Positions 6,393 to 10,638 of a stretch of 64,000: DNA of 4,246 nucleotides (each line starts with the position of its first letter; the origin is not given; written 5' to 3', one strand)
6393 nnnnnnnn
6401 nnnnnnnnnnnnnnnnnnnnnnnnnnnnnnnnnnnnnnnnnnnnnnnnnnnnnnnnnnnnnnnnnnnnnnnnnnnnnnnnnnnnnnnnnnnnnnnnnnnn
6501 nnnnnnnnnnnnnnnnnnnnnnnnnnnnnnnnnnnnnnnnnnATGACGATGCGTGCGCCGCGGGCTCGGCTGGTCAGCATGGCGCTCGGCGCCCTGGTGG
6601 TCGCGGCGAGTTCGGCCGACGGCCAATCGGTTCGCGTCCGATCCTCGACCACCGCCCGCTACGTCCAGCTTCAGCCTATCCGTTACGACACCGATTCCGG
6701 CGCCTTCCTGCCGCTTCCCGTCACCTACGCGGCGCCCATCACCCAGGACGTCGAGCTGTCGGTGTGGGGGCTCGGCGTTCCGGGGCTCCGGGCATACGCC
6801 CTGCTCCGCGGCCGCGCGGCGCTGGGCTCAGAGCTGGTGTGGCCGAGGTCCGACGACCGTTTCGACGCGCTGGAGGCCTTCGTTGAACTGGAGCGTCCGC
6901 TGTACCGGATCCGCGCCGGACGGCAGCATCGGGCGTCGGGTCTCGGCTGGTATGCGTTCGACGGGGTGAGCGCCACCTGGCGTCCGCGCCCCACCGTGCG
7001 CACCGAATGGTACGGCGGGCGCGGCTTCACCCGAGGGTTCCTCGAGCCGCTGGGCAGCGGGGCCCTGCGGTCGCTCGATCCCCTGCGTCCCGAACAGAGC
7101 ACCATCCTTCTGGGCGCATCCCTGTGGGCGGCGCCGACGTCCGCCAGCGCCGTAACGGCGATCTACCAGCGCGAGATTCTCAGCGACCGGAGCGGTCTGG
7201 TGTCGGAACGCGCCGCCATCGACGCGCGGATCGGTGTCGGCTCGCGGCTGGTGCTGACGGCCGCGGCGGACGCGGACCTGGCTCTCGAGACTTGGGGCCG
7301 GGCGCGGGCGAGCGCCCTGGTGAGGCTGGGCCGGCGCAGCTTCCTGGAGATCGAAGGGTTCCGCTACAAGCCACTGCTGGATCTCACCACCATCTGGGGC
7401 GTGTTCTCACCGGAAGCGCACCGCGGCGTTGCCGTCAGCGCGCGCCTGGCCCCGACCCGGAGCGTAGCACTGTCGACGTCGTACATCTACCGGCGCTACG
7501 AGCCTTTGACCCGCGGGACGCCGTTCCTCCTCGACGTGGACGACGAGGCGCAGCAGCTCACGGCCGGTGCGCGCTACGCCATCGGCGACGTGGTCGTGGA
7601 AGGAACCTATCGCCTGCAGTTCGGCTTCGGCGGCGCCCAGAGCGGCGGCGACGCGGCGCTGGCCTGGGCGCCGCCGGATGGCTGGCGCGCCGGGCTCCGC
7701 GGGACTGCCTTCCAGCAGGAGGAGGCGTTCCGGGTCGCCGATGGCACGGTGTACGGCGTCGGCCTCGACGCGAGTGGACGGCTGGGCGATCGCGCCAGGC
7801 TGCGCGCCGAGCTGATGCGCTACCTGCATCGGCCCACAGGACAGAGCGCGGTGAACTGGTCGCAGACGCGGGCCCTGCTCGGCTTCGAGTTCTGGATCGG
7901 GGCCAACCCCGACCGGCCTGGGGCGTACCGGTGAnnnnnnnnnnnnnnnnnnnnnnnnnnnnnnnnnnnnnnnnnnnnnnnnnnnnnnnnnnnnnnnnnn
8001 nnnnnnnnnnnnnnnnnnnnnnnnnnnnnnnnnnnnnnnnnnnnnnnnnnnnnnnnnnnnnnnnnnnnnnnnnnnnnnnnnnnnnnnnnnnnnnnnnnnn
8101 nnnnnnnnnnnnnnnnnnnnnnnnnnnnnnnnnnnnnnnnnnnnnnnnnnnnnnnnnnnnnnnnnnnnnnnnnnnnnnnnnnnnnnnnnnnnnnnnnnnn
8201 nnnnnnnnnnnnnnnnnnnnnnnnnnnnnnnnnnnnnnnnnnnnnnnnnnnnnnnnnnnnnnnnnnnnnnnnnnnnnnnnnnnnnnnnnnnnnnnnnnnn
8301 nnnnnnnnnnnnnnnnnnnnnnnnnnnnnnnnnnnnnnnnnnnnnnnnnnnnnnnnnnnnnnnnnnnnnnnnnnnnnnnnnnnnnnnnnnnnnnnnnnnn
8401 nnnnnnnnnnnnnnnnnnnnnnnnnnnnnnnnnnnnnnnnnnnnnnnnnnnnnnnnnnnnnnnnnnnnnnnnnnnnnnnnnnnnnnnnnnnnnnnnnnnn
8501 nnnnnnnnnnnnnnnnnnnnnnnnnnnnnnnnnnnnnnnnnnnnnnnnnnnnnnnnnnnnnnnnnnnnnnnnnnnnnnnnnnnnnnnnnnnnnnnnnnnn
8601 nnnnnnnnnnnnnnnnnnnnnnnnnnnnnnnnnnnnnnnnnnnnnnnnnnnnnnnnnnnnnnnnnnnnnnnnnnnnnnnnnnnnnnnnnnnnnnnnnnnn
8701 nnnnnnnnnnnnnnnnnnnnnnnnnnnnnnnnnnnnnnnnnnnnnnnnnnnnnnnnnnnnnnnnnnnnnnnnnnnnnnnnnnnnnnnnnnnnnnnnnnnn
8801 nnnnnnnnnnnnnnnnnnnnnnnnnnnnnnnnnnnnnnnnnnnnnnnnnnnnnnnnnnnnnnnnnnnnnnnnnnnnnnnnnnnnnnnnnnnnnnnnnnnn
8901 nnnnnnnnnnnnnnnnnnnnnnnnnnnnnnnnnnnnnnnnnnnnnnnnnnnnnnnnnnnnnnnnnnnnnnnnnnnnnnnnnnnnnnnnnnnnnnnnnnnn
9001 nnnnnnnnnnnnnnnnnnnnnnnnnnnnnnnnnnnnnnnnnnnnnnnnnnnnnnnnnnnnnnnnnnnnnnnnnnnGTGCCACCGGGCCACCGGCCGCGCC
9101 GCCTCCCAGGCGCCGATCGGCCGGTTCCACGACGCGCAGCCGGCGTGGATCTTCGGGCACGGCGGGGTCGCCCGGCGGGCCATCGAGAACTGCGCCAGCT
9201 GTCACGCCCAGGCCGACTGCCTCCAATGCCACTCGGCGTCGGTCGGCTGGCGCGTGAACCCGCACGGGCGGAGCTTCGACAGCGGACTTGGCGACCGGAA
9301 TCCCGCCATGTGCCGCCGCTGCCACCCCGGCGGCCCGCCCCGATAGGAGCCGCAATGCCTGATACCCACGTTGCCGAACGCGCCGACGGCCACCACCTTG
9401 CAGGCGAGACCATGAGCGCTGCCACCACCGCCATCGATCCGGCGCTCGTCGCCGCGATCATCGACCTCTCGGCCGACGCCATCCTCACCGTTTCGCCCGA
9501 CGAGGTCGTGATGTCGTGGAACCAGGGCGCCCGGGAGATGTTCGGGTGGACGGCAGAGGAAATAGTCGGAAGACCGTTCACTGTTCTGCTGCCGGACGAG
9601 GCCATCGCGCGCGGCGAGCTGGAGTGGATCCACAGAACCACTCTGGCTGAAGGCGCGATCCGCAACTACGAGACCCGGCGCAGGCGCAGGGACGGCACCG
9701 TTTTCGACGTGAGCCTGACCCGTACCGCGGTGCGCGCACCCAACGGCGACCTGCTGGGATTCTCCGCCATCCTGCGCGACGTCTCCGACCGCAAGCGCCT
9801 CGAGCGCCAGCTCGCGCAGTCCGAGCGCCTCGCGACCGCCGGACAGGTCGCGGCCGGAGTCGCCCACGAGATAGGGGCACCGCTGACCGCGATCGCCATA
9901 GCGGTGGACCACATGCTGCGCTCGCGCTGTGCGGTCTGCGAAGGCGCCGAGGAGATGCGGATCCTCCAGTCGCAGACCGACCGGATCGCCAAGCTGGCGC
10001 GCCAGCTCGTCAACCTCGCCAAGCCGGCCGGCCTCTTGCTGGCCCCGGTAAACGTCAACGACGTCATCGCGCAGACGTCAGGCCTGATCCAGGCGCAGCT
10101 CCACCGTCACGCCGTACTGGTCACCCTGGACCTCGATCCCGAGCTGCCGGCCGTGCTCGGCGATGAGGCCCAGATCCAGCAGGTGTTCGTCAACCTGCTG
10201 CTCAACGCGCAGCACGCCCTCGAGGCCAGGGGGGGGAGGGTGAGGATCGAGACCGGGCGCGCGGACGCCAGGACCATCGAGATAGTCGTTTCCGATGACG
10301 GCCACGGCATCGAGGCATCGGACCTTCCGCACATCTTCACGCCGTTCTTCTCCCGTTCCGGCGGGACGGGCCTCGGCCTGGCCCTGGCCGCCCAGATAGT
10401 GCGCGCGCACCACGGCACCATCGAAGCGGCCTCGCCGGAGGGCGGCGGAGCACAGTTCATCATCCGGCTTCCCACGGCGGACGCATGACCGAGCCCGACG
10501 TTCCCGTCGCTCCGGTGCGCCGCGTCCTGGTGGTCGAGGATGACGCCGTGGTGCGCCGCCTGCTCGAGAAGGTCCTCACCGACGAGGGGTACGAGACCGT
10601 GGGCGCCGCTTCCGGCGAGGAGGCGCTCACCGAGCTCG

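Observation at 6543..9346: Candidate porin-cytochrome conduit: a haem-free beta-barrel gene sandwiched between a 17-20-haem and a 16-haem cytochrome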

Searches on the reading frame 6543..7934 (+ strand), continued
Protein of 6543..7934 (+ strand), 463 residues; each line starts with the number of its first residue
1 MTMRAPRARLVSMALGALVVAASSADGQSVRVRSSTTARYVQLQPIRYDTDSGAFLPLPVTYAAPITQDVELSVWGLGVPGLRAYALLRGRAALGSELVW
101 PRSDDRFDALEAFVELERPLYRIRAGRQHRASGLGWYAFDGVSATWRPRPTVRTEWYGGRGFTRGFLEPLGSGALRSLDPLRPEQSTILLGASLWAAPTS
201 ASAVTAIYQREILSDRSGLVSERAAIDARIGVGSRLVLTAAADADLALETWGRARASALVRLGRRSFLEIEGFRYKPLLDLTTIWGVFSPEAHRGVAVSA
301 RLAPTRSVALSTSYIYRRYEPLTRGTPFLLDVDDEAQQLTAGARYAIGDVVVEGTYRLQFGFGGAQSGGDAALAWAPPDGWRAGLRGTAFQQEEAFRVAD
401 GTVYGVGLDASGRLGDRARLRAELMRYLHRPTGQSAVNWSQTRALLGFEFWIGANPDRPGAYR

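Call 85: search_protein_representatives(alignment_id=A1)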
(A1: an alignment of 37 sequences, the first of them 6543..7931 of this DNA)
Query: 37 sequences, 462 profile positions. Proteins with E-value up to 0.001 (for the whole library): 382; up to 1e-10: 258; up to 1e-30: 129. The best 150 are listed.
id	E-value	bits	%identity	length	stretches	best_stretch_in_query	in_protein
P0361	2.0e-179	613.6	-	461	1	5-461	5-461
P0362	9.7e-178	608.1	-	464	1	7-456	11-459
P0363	3.0e-136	471.3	-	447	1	19-456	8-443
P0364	4.3e-118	411.4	-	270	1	192-459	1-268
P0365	8.7e-104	364.3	-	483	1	10-456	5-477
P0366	1.2e-98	347.3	-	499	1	8-455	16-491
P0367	1.3e-96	340.6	-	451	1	10-459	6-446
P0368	1.8e-96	340.2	-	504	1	8-462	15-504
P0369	3.7e-94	332.5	-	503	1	9-455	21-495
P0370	9.9e-91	321.2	-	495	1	7-455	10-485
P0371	2.1e-90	320.1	-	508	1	7-458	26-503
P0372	4.1e-89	315.9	-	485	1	6-455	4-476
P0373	6.3e-89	315.3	-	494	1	7-457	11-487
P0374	2.2e-88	313.5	-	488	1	8-457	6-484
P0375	3.0e-87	309.7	-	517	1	11-456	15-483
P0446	8.0e-47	176.5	-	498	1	10-457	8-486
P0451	5.6e-45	170.4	-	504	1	39-458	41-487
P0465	1.4e-39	152.5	-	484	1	62-448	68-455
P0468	5.2e-39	150.7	-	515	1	52-452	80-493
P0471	4.7e-38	147.5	-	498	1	16-452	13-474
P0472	1.5e-37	145.9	-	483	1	18-453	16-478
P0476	6.2e-36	140.6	-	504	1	10-456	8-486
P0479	2.3e-35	138.7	-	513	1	52-449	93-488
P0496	8.1e-29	117.1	-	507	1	53-457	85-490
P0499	2.1e-28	115.8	-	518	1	17-458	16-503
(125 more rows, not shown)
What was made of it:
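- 6543..7934 (+): The finding: a 463-aa haem-free protein with a Sec signal peptide and a predicted 22-strand outer-membrane beta-barrel, of a new Gemmatimonadota family. 382 family clusters (call 85).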

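Call 86: find_encoding_contigs(protein=P0499, flank=7000, max_places=2)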
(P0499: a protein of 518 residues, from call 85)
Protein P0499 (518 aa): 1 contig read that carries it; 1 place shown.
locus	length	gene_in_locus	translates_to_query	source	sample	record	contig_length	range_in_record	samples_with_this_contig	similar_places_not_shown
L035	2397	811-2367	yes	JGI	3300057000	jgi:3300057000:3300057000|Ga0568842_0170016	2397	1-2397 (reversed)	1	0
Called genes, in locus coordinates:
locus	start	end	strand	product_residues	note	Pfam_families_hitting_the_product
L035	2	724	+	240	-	?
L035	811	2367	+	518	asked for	-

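Call 87: list_cluster_members(proteins=[P0499, P0496, P0479, P0476, P0472, P0471, P0468, P0465, P0451, P0446])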
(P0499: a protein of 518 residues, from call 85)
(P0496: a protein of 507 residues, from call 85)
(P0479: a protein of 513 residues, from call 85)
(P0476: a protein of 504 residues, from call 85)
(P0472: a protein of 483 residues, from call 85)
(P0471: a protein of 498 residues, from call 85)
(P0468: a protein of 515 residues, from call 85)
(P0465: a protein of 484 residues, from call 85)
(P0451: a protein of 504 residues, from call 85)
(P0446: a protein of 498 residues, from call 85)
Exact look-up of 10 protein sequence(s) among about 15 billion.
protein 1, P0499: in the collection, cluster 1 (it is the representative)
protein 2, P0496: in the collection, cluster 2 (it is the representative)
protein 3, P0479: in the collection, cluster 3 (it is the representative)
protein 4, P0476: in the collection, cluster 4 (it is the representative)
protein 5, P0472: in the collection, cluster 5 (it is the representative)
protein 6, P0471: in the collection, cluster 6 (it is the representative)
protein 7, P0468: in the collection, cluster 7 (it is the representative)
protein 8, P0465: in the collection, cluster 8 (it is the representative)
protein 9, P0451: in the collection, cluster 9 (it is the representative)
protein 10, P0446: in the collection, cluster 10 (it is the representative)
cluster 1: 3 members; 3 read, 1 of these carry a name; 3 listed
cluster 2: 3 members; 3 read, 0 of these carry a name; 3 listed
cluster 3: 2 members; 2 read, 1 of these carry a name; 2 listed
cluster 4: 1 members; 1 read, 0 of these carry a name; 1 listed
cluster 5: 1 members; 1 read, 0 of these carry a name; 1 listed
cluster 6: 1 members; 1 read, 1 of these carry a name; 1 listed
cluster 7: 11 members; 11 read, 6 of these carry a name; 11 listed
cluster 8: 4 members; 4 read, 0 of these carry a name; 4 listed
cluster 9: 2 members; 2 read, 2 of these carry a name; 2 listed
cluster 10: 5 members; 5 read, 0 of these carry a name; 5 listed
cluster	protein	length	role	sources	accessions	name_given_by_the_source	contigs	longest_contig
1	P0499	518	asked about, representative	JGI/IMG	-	hypothetical protein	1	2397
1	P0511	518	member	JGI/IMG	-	-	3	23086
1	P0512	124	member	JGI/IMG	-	-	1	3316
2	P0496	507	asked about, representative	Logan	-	-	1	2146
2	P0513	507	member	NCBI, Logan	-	-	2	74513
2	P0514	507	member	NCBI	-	-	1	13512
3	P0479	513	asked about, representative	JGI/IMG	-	hypothetical protein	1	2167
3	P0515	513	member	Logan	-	-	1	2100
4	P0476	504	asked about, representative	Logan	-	-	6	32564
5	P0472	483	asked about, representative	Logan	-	-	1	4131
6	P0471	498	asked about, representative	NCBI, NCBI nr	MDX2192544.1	MAG: hypothetical protein NW201_04255 [Gemmatimonadales bacterium] | hypothetical protein [Gemmatimonadales bacterium]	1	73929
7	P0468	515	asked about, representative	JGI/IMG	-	hypothetical protein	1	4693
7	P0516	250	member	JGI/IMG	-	hypothetical protein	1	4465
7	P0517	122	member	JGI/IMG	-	hypothetical protein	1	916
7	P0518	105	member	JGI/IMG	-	hypothetical protein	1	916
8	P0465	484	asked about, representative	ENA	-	-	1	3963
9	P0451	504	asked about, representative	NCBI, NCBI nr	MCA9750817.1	MAG: hypothetical protein KC591_01385 [Gemmatimonadetes bacterium] | hypothetical protein [Gemmatimonadota bacterium]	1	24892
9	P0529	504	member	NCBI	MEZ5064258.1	MAG: hypothetical protein R3B81_05955 [bacterium]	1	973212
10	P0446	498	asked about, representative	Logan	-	-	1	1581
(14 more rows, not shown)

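Call 88: find_encoding_contigs(protein=P0513, flank=8000, max_places=1)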
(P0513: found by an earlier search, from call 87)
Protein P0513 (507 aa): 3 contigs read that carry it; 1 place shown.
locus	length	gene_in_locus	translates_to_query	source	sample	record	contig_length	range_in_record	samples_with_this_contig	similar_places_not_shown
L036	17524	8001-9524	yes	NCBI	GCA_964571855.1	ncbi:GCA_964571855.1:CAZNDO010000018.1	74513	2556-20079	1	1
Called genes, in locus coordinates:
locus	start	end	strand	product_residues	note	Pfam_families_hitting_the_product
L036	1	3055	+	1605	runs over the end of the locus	PF00501:AMP-binding, PF23562:AMP-binding_C_3, PF00583:Acetyltransf_1 (weak)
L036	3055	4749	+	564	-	PF00501:AMP-binding, PF13193:AMP-binding_C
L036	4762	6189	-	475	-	PF01554:MatE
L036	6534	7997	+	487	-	PF09699:Paired_CXXCH_1 (faint), PF14522:Cytochrome_C7 (faint), PF13435:Cytochrome_C554 (weak), PF14537:Cytochrom_c3_2 (faint)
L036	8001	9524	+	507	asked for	-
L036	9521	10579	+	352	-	PF09699:Paired_CXXCH_1 (faint), PF14522:Cytochrome_C7 (weak), PF22113:Mtrc-MtrF_II-IV_dom (faint)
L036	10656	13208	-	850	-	PF08487:VIT, PF13757:VIT_2, PF00092:VWA, PF13519:VWA_2, PF13768:VWA_3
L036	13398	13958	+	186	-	PF04542:Sigma70_r2, PF08281:Sigma70_r4_2, PF04545:Sigma70_r4, PF13412:HTH_24 (faint)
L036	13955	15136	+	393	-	PF13490:zf-HC2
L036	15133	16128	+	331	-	-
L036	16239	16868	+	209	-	-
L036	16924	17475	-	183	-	PF07609:DUF1572, PF04978:MST, PF12867:DinB_2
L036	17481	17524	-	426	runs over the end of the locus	PF00464:SHMT, PF01212:Beta_elim_lyase (weak), PF00155:Aminotran_1_2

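Call 89: find_encoding_contigs(protein=P0529, flank=8000, max_places=1)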
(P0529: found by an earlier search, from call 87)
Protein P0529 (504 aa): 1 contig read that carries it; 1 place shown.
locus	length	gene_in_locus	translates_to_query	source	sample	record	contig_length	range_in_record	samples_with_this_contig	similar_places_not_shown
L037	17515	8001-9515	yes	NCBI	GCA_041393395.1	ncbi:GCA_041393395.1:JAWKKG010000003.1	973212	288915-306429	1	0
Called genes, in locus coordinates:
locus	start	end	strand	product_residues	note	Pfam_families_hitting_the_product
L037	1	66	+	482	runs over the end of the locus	PF14401:RLAN, PF08443:RimK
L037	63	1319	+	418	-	PF04107:GCS2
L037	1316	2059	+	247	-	PF05013:FGase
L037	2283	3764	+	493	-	PF14537:Cytochrom_c3_2 (faint), PF13435:Cytochrome_C554 (weak), PF14522:Cytochrome_C7 (faint)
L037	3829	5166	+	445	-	PF14522:Cytochrome_C7 (faint), PF02085:Cytochrom_CIII (faint), PF09699:Paired_CXXCH_1 (faint), PF14537:Cytochrom_c3_2 (faint)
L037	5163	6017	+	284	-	PF01292:Ni_hydr_CYTB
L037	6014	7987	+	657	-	PF14522:Cytochrome_C7 (faint), PF02085:Cytochrom_CIII (faint), PF22113:Mtrc-MtrF_II-IV_dom (weak), PF14537:Cytochrom_c3_2 (weak)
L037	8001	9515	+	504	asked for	-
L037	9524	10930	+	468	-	PF09699:Paired_CXXCH_1 (faint), PF14522:Cytochrome_C7 (weak), PF22113:Mtrc-MtrF_II-IV_dom (faint), PF14522:Cytochrome_C7 (weak)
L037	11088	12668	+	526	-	PF02321:OEP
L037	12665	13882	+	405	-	PF25919:BSH_CusB (faint), PF25917:BSH_RND, PF25973:BSH_CzcB (weak), PF25944:Beta-barrel_RND (weak), PF25954:Beta-barrel_RND_2, PF25967:RND-MFP_C (weak), PF25975:CzcB_C (weak), PF25989:YknX_C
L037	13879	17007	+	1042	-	PF00873:ACR_tran, PF03176:MMPL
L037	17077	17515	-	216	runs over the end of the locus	PF01810:LysE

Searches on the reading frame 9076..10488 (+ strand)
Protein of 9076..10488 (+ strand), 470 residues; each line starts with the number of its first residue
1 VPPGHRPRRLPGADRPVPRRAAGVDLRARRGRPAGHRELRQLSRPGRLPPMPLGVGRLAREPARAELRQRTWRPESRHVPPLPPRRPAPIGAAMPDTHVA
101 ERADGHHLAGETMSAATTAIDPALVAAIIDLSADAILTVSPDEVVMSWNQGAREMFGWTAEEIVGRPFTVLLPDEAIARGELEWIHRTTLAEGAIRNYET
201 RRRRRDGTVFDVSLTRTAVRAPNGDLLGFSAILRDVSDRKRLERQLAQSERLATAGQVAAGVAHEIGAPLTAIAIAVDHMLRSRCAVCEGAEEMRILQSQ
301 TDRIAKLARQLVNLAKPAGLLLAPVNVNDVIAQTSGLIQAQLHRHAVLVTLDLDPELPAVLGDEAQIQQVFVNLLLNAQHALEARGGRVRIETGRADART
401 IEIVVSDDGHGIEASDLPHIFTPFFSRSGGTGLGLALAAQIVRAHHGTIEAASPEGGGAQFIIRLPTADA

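Call 8: search_protein_families(library=pfam, proteins=[window:9076-10488:+], max_evalue=0.01)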
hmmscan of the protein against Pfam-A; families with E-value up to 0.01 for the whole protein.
window:9076-10488:+ (470 aa): 9 families
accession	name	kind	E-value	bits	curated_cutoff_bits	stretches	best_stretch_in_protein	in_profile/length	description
PF02518.31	HATPase_c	-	3.1e-25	89.2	26.4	1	362-467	1-109/111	Histidine kinase-, DNA gyrase B-, and HSP90-like ATPase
PF00989.32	PAS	-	1.5e-15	57.6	22.6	1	125-236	3-113/113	PAS fold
PF08448.16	PAS_4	-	1.7e-12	48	23.1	1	130-241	2-110/110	PAS fold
PF13426.13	PAS_9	-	3.7e-12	46.9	27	1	134-238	2-103/103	PAS domain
PF00512.31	HisKA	-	1.9e-06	28.2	26.9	1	256-316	3-62/66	His Kinase A (phospho-acceptor) domain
PF08447.18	PAS_3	-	9.6e-06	26.2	25.6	1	146-230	2-86/89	PAS fold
PF13188.13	PAS_8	-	4.7e-05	23.6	21.8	1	125-175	3-54/65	PAS domain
PF12860.13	PAS_7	-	0.0042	17.6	27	0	134-241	6-112/115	PAS fold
PF13589.12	HATPase_c_3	-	0.0062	17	25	0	381-420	14-53/137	Histidine kinase-, DNA gyrase B-, and HSP90-like ATPase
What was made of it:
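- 9355..10488 (+): PAS-domain histidine kinase (an alternative start is GTG 9310). PAS, HisKA and HATPase_c hits (call 8).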
